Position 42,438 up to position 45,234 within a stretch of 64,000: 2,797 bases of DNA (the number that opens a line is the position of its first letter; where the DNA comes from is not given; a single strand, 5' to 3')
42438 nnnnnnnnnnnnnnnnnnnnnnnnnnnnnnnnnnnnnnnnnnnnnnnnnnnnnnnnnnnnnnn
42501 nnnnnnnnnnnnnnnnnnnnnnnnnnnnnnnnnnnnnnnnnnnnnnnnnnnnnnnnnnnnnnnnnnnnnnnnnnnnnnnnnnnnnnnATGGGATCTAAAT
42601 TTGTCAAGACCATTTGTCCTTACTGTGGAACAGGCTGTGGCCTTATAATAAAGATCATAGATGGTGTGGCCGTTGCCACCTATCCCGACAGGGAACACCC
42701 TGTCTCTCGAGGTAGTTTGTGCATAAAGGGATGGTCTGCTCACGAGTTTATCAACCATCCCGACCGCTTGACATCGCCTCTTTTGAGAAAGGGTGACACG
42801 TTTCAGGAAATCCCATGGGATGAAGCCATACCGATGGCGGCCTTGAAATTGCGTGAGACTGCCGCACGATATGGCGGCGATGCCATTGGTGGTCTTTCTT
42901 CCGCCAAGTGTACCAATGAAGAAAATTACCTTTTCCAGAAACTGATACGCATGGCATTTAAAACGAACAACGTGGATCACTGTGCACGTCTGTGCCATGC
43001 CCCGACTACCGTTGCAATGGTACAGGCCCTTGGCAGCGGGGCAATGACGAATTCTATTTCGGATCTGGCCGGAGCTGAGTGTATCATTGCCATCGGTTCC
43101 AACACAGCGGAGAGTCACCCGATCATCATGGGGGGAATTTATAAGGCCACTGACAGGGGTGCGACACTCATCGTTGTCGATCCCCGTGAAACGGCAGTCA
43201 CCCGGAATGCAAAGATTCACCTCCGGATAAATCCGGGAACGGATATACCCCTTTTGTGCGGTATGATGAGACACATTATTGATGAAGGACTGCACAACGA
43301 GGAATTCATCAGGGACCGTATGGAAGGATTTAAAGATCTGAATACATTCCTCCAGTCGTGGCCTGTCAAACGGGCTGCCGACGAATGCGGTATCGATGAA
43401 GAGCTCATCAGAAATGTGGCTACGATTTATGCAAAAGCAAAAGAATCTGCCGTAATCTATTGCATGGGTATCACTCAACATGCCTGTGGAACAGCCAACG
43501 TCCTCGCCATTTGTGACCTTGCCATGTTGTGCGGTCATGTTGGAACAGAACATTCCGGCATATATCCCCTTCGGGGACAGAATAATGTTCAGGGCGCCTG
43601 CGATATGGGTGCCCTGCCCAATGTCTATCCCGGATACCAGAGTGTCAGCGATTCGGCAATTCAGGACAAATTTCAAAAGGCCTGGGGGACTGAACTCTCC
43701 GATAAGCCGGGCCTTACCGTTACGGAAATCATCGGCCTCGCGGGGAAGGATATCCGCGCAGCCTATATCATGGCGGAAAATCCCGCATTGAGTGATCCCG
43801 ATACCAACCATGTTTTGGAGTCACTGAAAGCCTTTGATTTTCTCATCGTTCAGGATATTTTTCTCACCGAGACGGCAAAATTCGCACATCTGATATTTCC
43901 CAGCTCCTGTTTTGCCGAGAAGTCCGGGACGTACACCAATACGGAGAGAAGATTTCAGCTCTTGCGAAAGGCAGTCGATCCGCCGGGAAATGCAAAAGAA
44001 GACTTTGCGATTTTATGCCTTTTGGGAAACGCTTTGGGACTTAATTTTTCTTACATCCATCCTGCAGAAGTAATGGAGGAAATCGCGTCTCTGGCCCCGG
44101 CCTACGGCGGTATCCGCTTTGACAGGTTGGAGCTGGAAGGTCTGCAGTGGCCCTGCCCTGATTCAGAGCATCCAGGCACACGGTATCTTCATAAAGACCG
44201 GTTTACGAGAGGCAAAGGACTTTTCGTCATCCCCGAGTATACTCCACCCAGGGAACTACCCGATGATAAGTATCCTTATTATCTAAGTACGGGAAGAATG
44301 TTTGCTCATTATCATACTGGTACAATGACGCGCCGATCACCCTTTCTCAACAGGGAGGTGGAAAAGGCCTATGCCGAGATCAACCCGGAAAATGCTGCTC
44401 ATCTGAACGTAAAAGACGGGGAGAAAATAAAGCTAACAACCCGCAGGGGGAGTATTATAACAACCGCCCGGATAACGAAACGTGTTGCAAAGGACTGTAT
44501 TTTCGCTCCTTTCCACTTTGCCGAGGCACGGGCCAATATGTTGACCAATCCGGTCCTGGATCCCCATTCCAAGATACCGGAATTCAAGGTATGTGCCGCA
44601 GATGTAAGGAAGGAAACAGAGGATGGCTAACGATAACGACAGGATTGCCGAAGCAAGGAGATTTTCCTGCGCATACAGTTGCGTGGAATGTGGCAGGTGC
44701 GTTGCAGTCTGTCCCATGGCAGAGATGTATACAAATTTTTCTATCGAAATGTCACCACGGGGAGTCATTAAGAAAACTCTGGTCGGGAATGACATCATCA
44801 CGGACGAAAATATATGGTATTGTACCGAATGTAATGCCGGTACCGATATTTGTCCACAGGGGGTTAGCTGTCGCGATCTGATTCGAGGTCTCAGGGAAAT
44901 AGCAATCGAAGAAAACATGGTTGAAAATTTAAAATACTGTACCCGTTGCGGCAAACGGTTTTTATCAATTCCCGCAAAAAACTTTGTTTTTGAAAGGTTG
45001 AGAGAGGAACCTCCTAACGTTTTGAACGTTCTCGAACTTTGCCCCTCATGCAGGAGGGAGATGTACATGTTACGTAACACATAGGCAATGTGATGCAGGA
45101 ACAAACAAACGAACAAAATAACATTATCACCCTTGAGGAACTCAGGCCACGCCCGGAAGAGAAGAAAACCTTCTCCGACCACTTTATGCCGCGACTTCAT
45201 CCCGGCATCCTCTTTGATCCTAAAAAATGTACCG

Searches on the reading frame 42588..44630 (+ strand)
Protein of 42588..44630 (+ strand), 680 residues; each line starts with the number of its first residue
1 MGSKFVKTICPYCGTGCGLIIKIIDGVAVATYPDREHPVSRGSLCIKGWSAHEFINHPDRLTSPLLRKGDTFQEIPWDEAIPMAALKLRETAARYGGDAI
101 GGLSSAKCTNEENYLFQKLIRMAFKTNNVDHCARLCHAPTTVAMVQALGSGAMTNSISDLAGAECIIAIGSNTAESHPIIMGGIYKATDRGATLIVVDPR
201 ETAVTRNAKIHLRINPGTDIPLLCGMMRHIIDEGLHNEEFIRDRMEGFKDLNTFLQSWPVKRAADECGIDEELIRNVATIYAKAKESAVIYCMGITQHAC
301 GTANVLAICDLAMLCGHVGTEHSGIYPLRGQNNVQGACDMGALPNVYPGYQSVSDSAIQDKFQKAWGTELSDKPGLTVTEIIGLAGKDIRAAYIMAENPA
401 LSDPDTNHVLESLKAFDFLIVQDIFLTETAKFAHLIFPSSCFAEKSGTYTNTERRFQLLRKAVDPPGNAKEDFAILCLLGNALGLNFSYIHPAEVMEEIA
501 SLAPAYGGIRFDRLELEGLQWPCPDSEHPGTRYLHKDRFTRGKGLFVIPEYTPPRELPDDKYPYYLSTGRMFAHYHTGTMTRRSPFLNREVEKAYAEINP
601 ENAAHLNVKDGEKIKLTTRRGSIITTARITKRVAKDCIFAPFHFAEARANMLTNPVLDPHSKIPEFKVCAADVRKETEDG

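Call 21: search_protein_families(library=pfam, proteins=[window:42588-44630:+], max_evalue=0.001)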
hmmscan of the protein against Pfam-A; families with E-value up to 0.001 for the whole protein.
window:42588-44630:+ (680 aa): 3 families
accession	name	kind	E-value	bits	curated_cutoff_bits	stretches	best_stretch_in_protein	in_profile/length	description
PF00384.28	Molybdopterin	-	6.1e-75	252.9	24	1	60-480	1-351/353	Molybdopterin oxidoreductase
PF01568.27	Molydop_binding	-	1.9e-30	105.6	26.8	1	564-670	1-110/110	Molydopterin dinucleotide binding domain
PF04879.21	Molybdop_Fe4S4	-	9.3e-18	64.4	22.7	1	4-57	2-55/55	Molybdopterin oxidoreductase Fe4S4 domain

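Call 41: search_protein_families(library=ncbifam, proteins=[window:42588-44630:+], max_evalue=0.001)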
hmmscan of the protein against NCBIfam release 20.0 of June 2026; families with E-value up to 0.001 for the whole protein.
window:42588-44630:+ (680 aa): 28 families (the best 25 are shown)
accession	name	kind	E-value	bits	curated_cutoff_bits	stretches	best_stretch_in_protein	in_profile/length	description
TIGR01591.1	Fdh-alpha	equivalog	4.4e-247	821.5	666.25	1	8-673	1-672/672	formate dehydrogenase subunit alpha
NF047855.1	AssmNtatRedNasC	equivalog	2.2e-166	555.1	1100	1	4-674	19-707/708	assimilatory nitrate reductase catalytic subunit NasC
NF041323.1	Nitr_red_NasA_Halo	equivalog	5.3e-103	345.8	1000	1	13-673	3-672/673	assimilatory nitrate reductase NasA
NF010055.0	PRK13532.1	equivalog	3.3e-91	306.8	904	3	4-245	41-291/830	nitrate reductase catalytic subunit NapA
TIGR01553.1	formate-DH-alph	equivalog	8.1e-88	295.3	814.2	4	4-243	43-302/1009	formate dehydrogenase-N subunit alpha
TIGR01706.1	NAPA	equivalog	5e-86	289.7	930.55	3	4-244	41-290/830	periplasmic nitrate reductase subunit alpha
NF041513.1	formate_DH_Act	exception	2.7e-82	277.1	1400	4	4-242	41-292/1067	formate dehydrogenase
TIGR01701.1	Fdhalpha-like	subfamily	7.4e-78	262.4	582.15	1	55-669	94-737/744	FdhF/YdeP family oxidoreductase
NF012032.0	PRK15488.1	equivalog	1.7e-56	191.7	694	2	4-489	42-533/759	thiosulfate reductase PhsA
TIGR02693.1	arsenite_ox_L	equivalog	3.1e-46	157.7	359.05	3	193-483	268-573/806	arsenate reductase (azurin) large subunit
TIGR02166.1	dmsA_ynfE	subfamily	3.9e-46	157.5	777.7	3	13-249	53-303/794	DMSO/selenate family reductase complex A subunit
NF005895.0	PRK07860.1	equivalog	8e-44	149.8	802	1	7-507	238-682/811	NADH-quinone oxidoreductase subunit G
TIGR01973.1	NuoG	equivalog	2.9e-41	142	470.05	1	5-477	214-604/606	NADH-quinone oxidoreductase subunit NuoG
NF041783.2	mnquin_red_QrcB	equivalog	2.8e-36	124.9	440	2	4-321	51-362/695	menaquinone reductase molybdopterin-binding-like subunit QrcB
TIGR00509.1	bisC_fam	subfamily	6.8e-36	123.8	1017.55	2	66-499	65-526/772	molybdopterin guanine dinucleotide-containing S/N-oxide reductase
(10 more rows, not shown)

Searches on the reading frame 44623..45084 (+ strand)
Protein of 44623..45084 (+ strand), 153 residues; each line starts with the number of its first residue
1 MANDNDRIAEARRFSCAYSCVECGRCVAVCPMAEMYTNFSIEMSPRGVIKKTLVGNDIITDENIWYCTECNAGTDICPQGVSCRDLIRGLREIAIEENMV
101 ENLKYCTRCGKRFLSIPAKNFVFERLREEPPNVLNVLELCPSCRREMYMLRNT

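Call 21: search_protein_families(library=pfam, proteins=[window:44623-45084:+], max_evalue=0.001)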
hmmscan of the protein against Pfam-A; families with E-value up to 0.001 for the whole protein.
window:44623-45084:+ (153 aa): 6 families
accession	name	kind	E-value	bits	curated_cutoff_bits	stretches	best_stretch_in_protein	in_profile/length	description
PF13183.11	Fer4_8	-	5.5e-10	40.1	27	1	18-81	3-68/68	4Fe-4S dicluster domain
PF13187.11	Fer4_9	-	1.9e-08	34.6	27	1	20-80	2-50/52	4Fe-4S dicluster domain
PF12838.12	Fer4_7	-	5.2e-07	30.5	27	1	19-81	1-52/52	4Fe-4S dicluster domain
PF13237.11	Fer4_10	-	6.9e-06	26.3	25.5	1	19-78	8-53/53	4Fe-4S dicluster domain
PF13534.11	Fer4_17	-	2.6e-05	25.1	22.2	1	19-81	1-60/61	4Fe-4S dicluster domain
PF13484.11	Fer4_16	-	5.6e-05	24.3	30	1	20-79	2-65/66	4Fe-4S double cluster binding domain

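Call 25: search_protein_families(library=pfam, proteins=[window:44623-45084:+], max_evalue=1)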
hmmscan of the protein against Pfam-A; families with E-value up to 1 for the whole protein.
window:44623-45084:+ (153 aa): 16 families
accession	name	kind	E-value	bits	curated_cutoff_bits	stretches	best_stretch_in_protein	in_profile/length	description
PF13183.11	Fer4_8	-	5.5e-10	40.1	27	1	18-81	3-68/68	4Fe-4S dicluster domain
PF13187.11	Fer4_9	-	1.9e-08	34.6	27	2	20-80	2-50/52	4Fe-4S dicluster domain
PF12838.12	Fer4_7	-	5.2e-07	30.5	27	1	19-81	1-52/52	4Fe-4S dicluster domain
PF13237.11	Fer4_10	-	6.9e-06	26.3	25.5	2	19-78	8-53/53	4Fe-4S dicluster domain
PF13534.11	Fer4_17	-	2.6e-05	25.1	22.2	2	19-81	1-60/61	4Fe-4S dicluster domain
PF13484.11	Fer4_16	-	5.6e-05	24.3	30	1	20-79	2-65/66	4Fe-4S double cluster binding domain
PF25160.1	LdpA_Fe-S-bd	-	0.0026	18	27.6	1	19-35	27-43/49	LdpA Fe-S cluster-binding domain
PF12837.12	Fer4_6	-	0.0037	17.6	25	1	19-32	8-21/24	4Fe-4S binding domain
PF12800.12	Fer4_4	-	0.0067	17.2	24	1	18-32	2-16/17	4Fe-4S binding domain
PF00037.32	Fer4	-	0.0083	16.4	21.1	1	20-31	8-19/24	4Fe-4S binding domain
PF13746.11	Fer4_18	-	0.016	15.9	27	1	6-32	47-73/114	4Fe-4S dicluster domain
PF12798.12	Fer4_3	-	0.04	15.2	27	1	20-32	1-13/15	4Fe-4S binding domain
PF01927.22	Mut7-C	-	0.074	13.6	23.3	1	90-145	77-131/146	Mut7-C RNAse domain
PF17179.9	Fer4_22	-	0.076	14.3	27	1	17-32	78-93/95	4Fe-4S dicluster domain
PF12797.12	Fer4_2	-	0.098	13.1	24.5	1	19-31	9-21/22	4Fe-4S binding domain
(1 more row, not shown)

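Call 41: search_protein_families(library=ncbifam, proteins=[window:44623-45084:+], max_evalue=0.001)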
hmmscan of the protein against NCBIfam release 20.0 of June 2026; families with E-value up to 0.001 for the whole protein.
window:44623-45084:+ (153 aa): 18 families
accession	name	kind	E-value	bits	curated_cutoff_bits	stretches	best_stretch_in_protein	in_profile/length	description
NF041890.1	hdrC_Methbact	equivalog_domain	9.5e-15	54.7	270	1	17-115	28-123/192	ferredoxin:CoB-CoM heterodisulfide reductase subunit HdrC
TIGR03290.1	CoB_CoM_SS_C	equivalog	5.5e-14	52.4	160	1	19-102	3-83/144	CoB--CoM heterodisulfide reductase subunit C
NF041779.1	hetero_SS_HdrC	equivalog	2e-11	43.7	350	1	19-112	32-122/198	ferredoxin:CoB-CoM heterodisulfide reductase subunit HdrC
NF038018.1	qmoC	equivalog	1.9e-08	34.2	300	1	19-100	19-97/360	quinone-interacting membrane-bound oxidoreductase complex subunit QmoC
TIGR00273.1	TIGR00273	equivalog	1e-07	31.2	444.8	1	4-99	278-377/432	LutB/LldF family L-lactate oxidation iron-sulfur protein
NF045670.1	quin_L_LdhH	equivalog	1.8e-07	29.8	800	1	3-100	289-389/706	L-lactate dehydrogenase (quinone) large subunit LdhH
NF009226.0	PRK12576.1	equivalog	8.5e-07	28.6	344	1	19-152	155-292/317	succinate dehydrogenase/fumarate reductase iron-sulfur subunit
NF008369.0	PRK11168.1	equivalog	1.9e-06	27.1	278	1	18-98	11-91/401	anaerobic glycerol-3-phosphate dehydrogenase subunit C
NF004898.0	PRK06259.1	equivalog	2.6e-06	26.4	385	1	16-99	132-221/488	fumarate reductase (CoM/CoB) subunit TfrB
NF008434.0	PRK11274.1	equivalog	5.7e-06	25.5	333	1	17-99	22-106/409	glycolate oxidase subunit GlcF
NF042909.1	FMH_DH_FwdF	exception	4.2e-05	22.8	375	1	19-125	226-315/336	tungsten-dependent formylmethanofuran dehydrogenase subunit FwdF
NF004616.0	PRK05950.1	subfamily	8e-05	21.9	228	0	8-97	137-236/238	succinate dehydrogenase iron-sulfur subunit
TIGR03379.1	glycerol3P_GlpC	equivalog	8.1e-05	21.5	279.9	1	19-92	6-79/397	anaerobic glycerol-3-phosphate dehydrogenase subunit GlpC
TIGR00384.1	dhsB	subfamily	0.00011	21.7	88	0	9-89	131-220/222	succinate dehydrogenase and fumarate reductase iron-sulfur protein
NF041837.1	rnfC_Methano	equivalog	0.00014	20.8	650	0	4-32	384-411/438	Rnf electron transport complex subunit RnfC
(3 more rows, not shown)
